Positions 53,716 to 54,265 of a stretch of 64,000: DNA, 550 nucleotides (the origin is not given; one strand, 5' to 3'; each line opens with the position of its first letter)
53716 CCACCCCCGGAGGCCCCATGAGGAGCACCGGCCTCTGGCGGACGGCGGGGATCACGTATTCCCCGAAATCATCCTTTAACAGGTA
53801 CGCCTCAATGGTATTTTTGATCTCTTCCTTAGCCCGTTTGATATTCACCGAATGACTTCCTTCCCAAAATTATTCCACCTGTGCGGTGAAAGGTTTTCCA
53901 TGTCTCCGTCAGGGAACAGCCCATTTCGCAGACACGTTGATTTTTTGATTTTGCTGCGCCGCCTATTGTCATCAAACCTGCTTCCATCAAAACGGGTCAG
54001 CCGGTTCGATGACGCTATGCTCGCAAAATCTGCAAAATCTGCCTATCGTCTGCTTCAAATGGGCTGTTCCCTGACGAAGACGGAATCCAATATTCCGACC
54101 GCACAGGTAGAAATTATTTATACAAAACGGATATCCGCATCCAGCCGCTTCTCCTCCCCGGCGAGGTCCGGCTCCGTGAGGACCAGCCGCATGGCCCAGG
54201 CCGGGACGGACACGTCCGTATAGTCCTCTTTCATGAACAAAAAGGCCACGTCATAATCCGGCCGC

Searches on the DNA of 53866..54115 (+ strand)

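Call 53: search_dna_similar(query=window:53866-54115:+, collection=plasmids, mode=distant, max_evalue=0.001)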
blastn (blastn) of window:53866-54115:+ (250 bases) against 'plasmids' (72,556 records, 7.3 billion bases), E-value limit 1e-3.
No match.
